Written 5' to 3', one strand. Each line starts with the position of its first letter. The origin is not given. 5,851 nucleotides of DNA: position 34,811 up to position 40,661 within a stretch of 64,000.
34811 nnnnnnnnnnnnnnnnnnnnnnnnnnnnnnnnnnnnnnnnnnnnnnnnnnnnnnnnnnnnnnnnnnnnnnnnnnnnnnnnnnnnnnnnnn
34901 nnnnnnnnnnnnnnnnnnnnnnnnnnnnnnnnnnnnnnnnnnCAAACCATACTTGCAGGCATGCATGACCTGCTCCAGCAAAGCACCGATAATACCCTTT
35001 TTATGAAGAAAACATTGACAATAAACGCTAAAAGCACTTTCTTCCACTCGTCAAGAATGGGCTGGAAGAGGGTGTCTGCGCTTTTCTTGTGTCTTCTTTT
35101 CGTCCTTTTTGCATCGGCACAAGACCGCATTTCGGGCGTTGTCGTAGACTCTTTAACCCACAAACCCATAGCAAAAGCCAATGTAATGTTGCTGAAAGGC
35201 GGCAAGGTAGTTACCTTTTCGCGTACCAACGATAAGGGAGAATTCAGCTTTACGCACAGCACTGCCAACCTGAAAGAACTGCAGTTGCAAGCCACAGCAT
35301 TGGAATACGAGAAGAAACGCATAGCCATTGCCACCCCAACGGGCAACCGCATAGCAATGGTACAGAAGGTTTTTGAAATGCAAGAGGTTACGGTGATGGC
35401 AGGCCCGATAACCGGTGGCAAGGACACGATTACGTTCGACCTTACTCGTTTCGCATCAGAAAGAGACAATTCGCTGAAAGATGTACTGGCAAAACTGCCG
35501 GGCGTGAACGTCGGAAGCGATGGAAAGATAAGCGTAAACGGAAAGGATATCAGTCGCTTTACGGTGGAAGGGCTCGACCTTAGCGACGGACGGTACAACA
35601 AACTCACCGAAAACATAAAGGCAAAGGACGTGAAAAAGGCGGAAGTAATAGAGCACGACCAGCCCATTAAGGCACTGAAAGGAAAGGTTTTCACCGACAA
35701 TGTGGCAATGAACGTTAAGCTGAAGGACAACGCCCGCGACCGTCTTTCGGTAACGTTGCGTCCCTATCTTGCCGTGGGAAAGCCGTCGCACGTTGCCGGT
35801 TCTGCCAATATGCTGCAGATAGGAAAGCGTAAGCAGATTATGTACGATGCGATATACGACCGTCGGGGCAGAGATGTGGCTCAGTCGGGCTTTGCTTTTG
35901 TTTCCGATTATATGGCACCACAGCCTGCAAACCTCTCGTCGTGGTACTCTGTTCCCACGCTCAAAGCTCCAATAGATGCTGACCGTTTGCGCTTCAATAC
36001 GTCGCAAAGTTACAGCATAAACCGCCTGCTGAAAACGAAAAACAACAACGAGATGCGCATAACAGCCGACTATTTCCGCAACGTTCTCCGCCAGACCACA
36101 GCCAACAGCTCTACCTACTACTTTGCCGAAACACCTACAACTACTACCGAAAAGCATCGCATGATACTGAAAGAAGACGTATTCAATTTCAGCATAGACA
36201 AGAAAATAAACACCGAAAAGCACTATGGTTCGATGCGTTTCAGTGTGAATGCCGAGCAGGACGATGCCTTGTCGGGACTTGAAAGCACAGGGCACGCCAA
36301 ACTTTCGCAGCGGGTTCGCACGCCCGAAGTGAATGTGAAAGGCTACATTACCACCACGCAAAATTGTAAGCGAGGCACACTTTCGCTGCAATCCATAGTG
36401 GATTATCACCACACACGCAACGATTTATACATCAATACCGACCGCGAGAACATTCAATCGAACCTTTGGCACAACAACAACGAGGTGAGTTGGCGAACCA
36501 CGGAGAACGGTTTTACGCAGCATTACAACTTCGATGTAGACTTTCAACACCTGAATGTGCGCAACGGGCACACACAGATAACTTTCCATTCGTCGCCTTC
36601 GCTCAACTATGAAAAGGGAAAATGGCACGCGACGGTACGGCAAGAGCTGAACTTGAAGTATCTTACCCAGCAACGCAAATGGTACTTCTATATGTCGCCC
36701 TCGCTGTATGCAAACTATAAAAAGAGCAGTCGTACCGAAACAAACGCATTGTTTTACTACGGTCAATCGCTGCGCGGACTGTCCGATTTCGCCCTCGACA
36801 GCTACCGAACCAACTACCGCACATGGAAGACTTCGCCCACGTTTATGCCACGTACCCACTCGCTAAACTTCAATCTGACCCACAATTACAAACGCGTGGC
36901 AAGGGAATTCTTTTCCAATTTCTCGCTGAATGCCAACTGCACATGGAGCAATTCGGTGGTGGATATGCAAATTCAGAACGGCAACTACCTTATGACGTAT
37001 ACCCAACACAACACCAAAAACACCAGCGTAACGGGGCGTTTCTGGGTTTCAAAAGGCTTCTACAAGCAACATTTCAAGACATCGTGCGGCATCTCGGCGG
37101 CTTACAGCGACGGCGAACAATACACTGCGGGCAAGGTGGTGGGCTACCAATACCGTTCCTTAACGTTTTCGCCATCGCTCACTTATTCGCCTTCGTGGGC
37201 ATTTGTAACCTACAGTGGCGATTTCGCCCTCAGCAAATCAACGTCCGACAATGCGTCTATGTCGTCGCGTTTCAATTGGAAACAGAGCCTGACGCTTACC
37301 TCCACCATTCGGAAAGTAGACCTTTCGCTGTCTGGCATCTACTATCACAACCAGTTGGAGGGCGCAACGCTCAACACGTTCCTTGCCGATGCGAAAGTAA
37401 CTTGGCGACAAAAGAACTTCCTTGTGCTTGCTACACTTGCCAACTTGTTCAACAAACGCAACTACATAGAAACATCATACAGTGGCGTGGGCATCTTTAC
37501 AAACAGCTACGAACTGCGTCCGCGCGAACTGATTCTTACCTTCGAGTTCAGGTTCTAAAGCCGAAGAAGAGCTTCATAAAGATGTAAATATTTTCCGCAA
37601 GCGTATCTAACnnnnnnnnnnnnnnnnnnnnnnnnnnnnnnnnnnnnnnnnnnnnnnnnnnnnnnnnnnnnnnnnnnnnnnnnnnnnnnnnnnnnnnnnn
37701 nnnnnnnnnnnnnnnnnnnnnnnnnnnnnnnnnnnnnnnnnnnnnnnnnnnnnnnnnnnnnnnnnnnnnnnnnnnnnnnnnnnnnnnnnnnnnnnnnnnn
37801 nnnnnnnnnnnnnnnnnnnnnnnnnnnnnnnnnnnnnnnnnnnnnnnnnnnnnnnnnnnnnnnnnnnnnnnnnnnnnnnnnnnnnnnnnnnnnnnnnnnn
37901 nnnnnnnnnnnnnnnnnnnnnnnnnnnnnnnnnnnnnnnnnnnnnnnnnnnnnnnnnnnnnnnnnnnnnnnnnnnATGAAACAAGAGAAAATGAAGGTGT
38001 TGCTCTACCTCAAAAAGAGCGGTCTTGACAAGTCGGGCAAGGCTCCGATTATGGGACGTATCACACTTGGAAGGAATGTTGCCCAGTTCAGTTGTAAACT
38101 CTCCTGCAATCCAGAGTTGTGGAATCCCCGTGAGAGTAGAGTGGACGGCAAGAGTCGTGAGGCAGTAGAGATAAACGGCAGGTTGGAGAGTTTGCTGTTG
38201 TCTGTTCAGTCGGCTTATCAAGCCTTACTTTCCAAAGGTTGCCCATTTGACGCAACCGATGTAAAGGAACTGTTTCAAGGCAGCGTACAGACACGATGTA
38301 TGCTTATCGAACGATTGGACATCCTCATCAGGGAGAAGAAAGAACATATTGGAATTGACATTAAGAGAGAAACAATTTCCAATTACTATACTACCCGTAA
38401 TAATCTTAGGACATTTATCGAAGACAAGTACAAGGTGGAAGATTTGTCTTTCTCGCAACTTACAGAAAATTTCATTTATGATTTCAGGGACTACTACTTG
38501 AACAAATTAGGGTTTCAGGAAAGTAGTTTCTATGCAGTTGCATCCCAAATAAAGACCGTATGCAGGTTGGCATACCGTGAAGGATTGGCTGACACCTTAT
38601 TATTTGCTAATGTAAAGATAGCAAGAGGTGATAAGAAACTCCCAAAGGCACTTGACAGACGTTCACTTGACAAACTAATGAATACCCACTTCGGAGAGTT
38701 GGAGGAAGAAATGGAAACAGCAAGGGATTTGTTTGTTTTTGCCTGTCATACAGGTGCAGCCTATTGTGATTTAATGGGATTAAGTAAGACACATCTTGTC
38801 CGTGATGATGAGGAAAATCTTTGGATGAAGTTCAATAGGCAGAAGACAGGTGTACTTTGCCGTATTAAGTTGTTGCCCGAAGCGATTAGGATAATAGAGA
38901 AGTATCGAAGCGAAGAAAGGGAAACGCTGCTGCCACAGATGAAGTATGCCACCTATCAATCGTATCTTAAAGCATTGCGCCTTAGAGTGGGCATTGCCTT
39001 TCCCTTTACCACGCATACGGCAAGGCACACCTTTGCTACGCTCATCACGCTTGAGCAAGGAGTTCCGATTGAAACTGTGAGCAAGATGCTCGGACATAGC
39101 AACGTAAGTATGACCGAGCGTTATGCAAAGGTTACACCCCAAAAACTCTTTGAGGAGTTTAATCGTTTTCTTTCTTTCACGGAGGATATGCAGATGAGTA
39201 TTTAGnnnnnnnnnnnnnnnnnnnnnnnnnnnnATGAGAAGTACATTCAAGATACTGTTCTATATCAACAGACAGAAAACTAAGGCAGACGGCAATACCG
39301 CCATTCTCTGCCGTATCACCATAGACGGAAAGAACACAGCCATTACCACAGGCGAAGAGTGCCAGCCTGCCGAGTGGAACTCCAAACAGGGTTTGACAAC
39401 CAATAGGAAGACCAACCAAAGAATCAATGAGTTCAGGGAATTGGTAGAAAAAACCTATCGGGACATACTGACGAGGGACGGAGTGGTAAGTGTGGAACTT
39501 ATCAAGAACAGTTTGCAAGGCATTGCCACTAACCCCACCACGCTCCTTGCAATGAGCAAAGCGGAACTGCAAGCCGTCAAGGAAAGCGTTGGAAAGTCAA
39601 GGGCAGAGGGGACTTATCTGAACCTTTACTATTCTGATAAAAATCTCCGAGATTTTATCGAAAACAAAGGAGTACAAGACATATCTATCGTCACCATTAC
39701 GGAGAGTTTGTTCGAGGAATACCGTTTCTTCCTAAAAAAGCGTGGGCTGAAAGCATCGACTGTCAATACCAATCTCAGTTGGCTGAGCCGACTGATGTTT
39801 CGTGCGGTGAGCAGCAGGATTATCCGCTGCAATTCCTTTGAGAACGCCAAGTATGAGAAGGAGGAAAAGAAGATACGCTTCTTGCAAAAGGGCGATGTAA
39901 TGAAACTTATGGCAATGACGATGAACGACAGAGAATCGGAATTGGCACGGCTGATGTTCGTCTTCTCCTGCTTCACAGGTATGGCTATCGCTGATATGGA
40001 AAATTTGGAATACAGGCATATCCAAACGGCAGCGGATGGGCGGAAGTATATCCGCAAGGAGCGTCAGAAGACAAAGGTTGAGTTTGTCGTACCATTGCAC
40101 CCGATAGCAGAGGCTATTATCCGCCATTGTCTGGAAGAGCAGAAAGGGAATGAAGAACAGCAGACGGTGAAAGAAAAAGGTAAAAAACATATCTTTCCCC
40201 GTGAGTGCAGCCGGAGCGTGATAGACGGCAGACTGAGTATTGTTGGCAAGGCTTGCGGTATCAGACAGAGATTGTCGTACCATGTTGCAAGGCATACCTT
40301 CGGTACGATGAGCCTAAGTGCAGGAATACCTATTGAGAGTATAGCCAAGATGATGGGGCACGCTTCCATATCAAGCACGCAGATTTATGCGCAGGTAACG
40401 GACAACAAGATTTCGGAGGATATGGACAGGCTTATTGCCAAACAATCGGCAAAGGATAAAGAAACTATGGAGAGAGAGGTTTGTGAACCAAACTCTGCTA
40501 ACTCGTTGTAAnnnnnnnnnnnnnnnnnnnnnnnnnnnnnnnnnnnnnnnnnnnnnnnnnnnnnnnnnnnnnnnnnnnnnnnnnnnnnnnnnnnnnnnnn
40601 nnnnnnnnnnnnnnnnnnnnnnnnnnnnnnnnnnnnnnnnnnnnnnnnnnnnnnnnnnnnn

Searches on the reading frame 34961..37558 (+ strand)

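Call 59: search_protein_families(library=pfam, proteins=[window:34961-37558:+], max_evalue=0.001)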
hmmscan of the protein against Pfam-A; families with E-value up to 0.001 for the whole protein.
window:34961-37558:+ (865 aa): 2 families
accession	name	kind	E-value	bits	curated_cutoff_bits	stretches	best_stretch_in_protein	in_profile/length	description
PF13715.12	CarbopepD_reg_2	-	2.9e-09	37.3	32.2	1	57-145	1-88/88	CarboxypepD_reg-like domain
PF13620.12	CarboxypepD_reg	-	7.8e-09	36.2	32.3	1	57-125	2-69/82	Carboxypeptidase regulatory-like domain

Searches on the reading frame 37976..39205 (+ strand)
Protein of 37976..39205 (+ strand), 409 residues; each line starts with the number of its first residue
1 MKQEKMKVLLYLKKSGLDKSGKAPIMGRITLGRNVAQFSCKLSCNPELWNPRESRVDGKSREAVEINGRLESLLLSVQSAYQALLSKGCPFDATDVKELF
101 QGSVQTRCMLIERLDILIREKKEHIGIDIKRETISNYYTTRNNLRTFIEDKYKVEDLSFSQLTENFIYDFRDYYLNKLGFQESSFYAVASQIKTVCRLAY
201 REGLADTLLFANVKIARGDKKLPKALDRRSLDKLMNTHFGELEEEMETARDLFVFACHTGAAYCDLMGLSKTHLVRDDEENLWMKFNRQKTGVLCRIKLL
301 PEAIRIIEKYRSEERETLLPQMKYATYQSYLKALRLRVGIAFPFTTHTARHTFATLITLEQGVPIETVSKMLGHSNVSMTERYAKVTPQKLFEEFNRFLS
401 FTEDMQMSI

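Call 58: search_protein_families(library=pfam, proteins=[window:37976-39205:+], max_evalue=0.001)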
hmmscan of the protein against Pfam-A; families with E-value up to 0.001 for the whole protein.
window:37976-39205:+ (409 aa): 3 families
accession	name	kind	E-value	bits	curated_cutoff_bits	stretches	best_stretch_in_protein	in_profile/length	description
PF00589.27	Phage_integrase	-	4.6e-16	59.5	27.1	1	245-389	20-171/172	Phage integrase family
PF17293.8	Arm-DNA-bind_5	-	6.6e-13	49.4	22.6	1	11-96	2-86/87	Arm DNA-binding domain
PF13102.12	Phage_int_SAM_5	-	1.3e-10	41.9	22.3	1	124-214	16-97/98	Phage integrase SAM-like domain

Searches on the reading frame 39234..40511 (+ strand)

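Call 58: search_protein_families(library=pfam, proteins=[window:39234-40511:+], max_evalue=0.001)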
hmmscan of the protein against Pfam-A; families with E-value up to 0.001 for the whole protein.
window:39234-40511:+ (425 aa): 3 families
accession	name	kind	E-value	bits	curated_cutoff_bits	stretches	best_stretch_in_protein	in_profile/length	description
PF00589.27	Phage_integrase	-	2e-24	86.7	27.1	1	216-391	2-171/172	Phage integrase family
PF13102.12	Phage_int_SAM_5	-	2.5e-10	41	22.3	1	120-206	14-97/98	Phage integrase SAM-like domain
PF17293.8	Arm-DNA-bind_5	-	1.4e-09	38.8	22.6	1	9-91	1-87/87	Arm DNA-binding domain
